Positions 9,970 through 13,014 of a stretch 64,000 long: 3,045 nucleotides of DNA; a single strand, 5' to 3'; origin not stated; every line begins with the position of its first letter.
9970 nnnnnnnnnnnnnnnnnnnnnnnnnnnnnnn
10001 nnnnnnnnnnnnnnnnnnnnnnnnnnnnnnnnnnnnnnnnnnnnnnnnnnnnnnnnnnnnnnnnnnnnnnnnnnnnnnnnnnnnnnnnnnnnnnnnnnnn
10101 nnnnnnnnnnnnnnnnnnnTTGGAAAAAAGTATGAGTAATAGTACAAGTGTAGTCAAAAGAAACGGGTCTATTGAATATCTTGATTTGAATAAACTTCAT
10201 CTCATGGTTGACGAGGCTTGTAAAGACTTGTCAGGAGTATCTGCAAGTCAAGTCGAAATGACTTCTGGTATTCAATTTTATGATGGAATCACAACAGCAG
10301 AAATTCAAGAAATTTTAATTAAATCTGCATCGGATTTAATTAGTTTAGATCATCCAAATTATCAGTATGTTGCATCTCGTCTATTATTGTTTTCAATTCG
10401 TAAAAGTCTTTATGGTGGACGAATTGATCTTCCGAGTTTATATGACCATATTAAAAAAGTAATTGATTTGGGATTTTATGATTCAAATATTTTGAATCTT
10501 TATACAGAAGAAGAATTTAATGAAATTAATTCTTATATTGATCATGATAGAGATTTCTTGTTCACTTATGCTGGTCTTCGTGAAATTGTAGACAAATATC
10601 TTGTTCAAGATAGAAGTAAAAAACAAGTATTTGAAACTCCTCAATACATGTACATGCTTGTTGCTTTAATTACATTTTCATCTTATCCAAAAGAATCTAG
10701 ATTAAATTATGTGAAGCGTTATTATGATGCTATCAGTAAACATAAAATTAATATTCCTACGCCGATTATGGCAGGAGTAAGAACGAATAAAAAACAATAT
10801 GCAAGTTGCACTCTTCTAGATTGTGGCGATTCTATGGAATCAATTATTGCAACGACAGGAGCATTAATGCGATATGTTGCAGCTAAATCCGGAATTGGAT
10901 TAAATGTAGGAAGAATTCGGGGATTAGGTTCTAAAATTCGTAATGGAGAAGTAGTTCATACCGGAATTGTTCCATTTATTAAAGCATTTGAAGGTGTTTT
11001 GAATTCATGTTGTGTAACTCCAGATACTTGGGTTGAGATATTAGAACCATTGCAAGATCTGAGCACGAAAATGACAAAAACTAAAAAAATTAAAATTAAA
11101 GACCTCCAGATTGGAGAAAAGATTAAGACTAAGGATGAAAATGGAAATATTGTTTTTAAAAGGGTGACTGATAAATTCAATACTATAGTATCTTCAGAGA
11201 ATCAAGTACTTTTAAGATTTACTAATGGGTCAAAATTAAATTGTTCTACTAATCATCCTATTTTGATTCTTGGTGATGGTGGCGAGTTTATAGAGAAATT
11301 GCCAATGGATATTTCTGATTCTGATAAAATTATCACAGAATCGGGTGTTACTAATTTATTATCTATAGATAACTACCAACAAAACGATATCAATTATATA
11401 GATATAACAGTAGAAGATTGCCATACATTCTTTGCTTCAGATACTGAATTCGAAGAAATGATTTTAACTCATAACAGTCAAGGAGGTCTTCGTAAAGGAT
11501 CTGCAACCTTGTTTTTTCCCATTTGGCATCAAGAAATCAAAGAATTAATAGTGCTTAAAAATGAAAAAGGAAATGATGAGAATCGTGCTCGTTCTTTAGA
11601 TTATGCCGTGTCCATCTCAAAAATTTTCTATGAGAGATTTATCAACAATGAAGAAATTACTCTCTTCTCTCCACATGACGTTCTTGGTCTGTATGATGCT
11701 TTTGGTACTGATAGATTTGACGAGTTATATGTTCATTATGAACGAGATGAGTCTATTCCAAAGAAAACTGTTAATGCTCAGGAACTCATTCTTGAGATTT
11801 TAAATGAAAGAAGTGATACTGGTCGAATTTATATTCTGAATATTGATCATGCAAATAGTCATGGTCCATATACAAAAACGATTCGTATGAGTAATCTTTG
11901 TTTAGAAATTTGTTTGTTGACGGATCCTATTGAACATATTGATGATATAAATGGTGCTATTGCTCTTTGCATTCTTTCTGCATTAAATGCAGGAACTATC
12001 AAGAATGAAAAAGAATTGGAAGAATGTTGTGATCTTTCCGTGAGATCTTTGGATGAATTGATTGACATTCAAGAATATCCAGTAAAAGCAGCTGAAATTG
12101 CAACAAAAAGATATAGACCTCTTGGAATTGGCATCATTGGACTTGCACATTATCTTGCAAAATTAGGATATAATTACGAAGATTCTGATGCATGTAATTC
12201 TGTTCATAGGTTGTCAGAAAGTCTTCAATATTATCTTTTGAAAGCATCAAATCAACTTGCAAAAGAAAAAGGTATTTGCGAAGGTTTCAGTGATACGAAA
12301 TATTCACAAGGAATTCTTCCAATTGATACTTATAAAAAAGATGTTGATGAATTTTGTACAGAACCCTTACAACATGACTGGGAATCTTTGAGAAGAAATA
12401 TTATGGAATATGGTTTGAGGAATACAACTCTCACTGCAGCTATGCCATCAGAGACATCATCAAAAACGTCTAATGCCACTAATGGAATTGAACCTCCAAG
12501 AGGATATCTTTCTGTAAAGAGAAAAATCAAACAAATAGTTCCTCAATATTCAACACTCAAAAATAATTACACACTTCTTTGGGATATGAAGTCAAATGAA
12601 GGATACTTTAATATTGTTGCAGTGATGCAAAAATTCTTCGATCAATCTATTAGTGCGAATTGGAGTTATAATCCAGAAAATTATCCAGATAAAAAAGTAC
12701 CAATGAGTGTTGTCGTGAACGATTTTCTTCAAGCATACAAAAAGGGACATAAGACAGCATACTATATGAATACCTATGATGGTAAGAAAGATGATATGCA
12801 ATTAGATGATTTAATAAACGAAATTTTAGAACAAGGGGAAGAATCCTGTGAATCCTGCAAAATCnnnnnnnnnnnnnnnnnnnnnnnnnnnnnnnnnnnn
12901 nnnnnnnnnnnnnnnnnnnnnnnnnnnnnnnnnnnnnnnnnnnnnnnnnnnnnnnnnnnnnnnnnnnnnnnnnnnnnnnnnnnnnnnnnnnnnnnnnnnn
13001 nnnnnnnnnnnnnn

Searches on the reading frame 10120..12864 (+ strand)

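Call 46: search_protein_families(library=pfam, proteins=[window:10120-12864:+], max_evalue=0.01)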
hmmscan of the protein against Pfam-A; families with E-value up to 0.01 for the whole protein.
window:10120-12864:+ (915 aa): 5 families
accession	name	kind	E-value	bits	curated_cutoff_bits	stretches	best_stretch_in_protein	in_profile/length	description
PF02867.20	Ribonuc_red_lgC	-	5.5e-123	411.8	23.9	3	451-809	69-421/523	Ribonucleotide reductase, barrel domain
PF00317.26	Ribonuc_red_lgN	-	1.6e-15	57.3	28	1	147-224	2-76/77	Ribonucleotide reductase, all-alpha domain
PF03477.21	ATP-cone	-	2.3e-12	47.7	25.8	1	10-95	2-87/88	ATP cone domain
PF07591.16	PT-HINT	-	4.3e-05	24.2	27.7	1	325-453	10-137/137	Pretoxin HINT domain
PF14890.11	Intein_splicing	-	0.00012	22.3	35.8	1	322-524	8-96/155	Intein splicing domain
